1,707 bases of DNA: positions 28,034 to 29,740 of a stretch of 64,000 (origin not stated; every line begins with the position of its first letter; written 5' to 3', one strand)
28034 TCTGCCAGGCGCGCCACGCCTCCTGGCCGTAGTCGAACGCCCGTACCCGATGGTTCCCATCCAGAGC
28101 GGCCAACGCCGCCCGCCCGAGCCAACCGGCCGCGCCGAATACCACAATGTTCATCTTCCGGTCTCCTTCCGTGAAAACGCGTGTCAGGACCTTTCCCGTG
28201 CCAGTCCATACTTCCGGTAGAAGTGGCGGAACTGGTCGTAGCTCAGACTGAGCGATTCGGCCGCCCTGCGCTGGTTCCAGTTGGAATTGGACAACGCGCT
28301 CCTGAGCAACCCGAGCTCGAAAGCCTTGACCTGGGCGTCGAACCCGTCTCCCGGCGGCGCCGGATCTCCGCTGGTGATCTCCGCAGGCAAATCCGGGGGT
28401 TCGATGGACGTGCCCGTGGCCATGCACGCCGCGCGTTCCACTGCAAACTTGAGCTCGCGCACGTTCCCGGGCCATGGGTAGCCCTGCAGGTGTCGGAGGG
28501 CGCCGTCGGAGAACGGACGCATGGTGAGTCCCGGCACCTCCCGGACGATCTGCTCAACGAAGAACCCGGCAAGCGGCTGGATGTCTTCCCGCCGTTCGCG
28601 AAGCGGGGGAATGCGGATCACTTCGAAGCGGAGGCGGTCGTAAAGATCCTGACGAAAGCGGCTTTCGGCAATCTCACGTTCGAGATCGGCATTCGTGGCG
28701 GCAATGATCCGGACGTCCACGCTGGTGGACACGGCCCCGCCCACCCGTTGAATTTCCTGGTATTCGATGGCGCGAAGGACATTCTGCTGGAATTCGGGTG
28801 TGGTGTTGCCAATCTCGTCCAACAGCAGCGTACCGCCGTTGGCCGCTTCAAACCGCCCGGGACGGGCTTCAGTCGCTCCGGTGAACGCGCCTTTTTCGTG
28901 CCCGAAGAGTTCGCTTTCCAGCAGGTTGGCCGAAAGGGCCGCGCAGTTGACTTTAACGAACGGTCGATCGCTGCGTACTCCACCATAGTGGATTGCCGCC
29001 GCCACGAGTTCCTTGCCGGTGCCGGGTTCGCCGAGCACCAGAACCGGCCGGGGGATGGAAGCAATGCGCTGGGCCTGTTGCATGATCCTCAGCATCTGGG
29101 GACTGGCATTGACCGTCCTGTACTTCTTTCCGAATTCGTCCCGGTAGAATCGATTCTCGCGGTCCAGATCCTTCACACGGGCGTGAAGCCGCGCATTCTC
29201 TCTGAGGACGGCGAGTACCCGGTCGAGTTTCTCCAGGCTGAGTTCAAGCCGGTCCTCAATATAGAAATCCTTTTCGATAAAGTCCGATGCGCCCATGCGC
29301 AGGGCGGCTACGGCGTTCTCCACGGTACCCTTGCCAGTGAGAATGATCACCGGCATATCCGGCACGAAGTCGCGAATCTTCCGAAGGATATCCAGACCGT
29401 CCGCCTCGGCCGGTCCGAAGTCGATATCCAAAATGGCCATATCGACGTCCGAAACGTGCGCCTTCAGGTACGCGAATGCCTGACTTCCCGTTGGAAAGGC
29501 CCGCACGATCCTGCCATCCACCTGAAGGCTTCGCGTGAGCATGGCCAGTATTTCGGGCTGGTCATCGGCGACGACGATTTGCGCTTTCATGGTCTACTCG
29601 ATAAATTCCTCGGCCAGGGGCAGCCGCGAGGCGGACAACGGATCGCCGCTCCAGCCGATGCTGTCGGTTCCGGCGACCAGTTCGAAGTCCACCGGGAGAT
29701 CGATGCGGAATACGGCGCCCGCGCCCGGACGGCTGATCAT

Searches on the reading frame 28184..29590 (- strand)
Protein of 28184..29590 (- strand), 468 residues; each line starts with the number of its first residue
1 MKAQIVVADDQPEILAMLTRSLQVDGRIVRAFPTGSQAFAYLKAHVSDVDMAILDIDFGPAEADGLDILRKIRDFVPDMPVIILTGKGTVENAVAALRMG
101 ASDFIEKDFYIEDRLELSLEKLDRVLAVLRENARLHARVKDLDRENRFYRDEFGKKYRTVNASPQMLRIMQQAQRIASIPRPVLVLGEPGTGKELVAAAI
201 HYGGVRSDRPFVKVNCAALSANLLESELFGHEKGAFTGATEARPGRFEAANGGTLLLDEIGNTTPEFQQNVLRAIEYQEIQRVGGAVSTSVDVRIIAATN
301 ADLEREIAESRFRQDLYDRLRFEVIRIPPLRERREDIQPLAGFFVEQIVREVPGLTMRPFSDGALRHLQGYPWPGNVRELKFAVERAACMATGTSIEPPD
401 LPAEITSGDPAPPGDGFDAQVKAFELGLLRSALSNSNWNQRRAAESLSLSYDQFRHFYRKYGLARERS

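Call 6: search_protein_families(library=pfam, proteins=[window:28184-29590:-], max_evalue=0.01)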
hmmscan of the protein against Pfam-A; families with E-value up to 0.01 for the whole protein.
window:28184-29590:- (468 aa): 9 families
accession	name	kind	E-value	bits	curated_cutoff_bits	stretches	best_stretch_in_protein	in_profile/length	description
PF00158.32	Sigma54_activat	-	9.7e-63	211.3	20.2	1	161-322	3-164/168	Sigma-54 interaction domain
PF25601.1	AAA_lid_14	-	7.4e-22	77.4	27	1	331-410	1-79/87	AAA+ ATPase lid domain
PF00072.30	Response_reg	-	1.7e-20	73.7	30.2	1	5-112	1-104/111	Response regulator receiver domain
PF14532.12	Sigma54_activ_2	-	5.6e-17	62.7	25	1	162-330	3-138/138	Sigma-54 interaction domain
PF07728.20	AAA_5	-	2.3e-07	31.3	22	1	182-319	1-138/139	AAA domain (dynein-related subfamily)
PF01078.27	Mg_chelatase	-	0.0001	22.2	20.3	0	238-300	93-157/207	Magnesium chelatase, subunit ChlI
PF00004.35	AAA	-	0.00075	20.4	21.2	1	183-313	1-124/131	ATPase family associated with various cellular activities (AAA)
PF07724.20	AAA_2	-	0.0017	18.8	27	1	183-312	6-136/166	AAA domain (Cdc48 subfamily)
PF00493.29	MCM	-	0.0087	15.6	23.3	0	183-302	60-174/224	MCM P-loop domain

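Call 26: search_protein_families(library=ncbifam, proteins=[window:28184-29590:-], max_evalue=0.01)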
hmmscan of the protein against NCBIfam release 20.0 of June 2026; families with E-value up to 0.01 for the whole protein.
window:28184-29590:- (468 aa): 93 families (the best 25 are shown)
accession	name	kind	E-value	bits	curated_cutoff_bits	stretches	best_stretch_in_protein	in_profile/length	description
TIGR02974.1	phageshock_pspF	equivalog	1.7e-102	343.1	443.55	2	162-389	4-231/336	phage shock protein operon transcriptional activator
NF008469.0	PRK11361.1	equivalog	3.4e-100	335.9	714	1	3-462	5-455/461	acetoacetate metabolism transcriptional regulator AtoC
TIGR01817.1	nifA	equivalog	5.9e-100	335.5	528.85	1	137-401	178-438/534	nif-specific transcriptional activator NifA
TIGR01818.1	ntrC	equivalog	1.3e-98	330.8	558.6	1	5-407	1-383/463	nitrogen regulation protein NR(I)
TIGR02915.1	PEP_resp_reg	equivalog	9.3e-95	318.1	502.6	1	6-463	2-444/445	PEP-CTERM-box response regulator transcription factor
NF007689.0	PRK10365.1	equivalog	1.4e-89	300.9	760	1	3-448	6-429/441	sigma-54-dependent response regulator transcription factor ZraR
NF003451.0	PRK05022.1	equivalog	2.1e-89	300.6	476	1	124-453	157-500/512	nitric oxide reductase transcriptional regulator NorR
NF051870.1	NAssimRespRegNtrX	equivalog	3e-89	300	600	1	3-406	2-386/452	nitrogen assimilation response regulator NtrX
NF038308.1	RNA_repair_RtcR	equivalog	1.6e-85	288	650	1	156-409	179-440/530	RNA repair transcriptional activator RtcR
NF008622.0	PRK11608.1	equivalog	3.6e-85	285.9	529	1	164-463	13-325/329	phage shock protein operon transcriptional activator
NF008176.1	PRK10923.1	equivalog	6.7e-81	272.2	620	1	3-408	4-388/469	nitrogen regulation protein NR(I)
NF011695.0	PRK15115.1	equivalog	7.5e-80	268.8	763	1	3-445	7-420/445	two-component system response regulator GlrR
NF049963.1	RespRegFlgRCampy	domain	1e-79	268.4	750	1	40-461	36-427/429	fla regulon two-component system response regulator FlgR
NF050807.1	TransRegFlbDCaul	equivalog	2.3e-77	260.8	750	1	160-400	121-360/454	sigma-54-dependent transcriptional regulator FlbD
NF041946.1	LuxO_transreg_Vib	equivalog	2.2e-76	257.5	800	1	21-406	18-381/463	quorum-sensing sigma-54 dependent transcriptional regulator LuxO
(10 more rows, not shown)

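Call 48: search_solved_structures(query=window:28184-29590:-, max_evalue=1e-30, show_alignments=0)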
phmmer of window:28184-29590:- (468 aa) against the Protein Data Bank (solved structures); distinct sequences matched with E-value up to 1e-30: 35.
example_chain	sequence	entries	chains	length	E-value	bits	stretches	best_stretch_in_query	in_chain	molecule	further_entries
4l4u_A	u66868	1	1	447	2e-79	270.6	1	5-462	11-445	Transcriptional regulator (NtrC family)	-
9qq6_C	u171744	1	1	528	1.2e-77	264.8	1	131-453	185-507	Nif-specific regulatory protein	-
1ny5_A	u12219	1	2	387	2e-77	264.1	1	5-403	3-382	transcriptional regulator (NtrC family)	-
1ojl_A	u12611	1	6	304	4e-72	246.6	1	160-450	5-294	TRANSCRIPTIONAL REGULATORY PROTEIN ZRAR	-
9q90_1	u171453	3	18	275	2.3e-71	244.1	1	163-400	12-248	Psp operon transcriptional activator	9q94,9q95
2bjw_A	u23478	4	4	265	2.5e-71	244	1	163-400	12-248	PSP OPERON TRANSCRIPTIONAL ACTIVATOR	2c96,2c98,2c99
5nss_F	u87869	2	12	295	2.7e-71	243.9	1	163-400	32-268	Psp operon transcriptional activator | Transcription activator PspF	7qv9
2vii_A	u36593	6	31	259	3.2e-71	243.6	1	163-399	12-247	PSP OPERON TRANSCRIPTIONAL ACTIVATOR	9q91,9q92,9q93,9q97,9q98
4qnm_A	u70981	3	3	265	6.4e-71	242.6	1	163-400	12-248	Psp operon transcriptional activator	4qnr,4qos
2c9c_A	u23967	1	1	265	1.7e-70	241.2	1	163-400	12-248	PSP OPERON TRANSCRIPTIONAL ACTIVATOR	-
2bjv_A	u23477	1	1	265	1.7e-70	241.2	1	163-400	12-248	PSP OPERON TRANSCRIPTIONAL ACTIVATOR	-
3dzd_A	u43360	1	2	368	7e-67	229.3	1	159-398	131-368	Transcriptional regulator (NtrC family)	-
5ep0_A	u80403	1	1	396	6.3e-66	226.1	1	3-399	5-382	Putative repressor protein luxO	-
8p53_C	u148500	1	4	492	6.3e-64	219.6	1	134-403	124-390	Transcriptional regulator FleQ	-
5m7n_A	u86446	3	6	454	1.1e-63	218.8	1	1-421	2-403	Nitrogen assimilation regulatory protein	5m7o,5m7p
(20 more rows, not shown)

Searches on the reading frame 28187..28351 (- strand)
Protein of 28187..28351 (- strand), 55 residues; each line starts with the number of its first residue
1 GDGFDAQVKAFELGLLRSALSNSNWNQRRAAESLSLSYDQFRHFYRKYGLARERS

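Call 39: search_protein_families(library=pfam, proteins=[window:28187-28351:-], max_evalue=10)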
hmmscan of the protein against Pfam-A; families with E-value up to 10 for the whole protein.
seq(55 aa): 2 families
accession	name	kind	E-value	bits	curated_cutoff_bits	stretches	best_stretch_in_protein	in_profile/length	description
PF02954.25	HTH_8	-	0.00051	20.1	22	1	9-42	3-36/42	Bacterial regulatory protein, Fis family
PF03943.19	TAP_C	-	0.14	12.2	21.3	1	19-40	20-41/49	TAP C-terminal domain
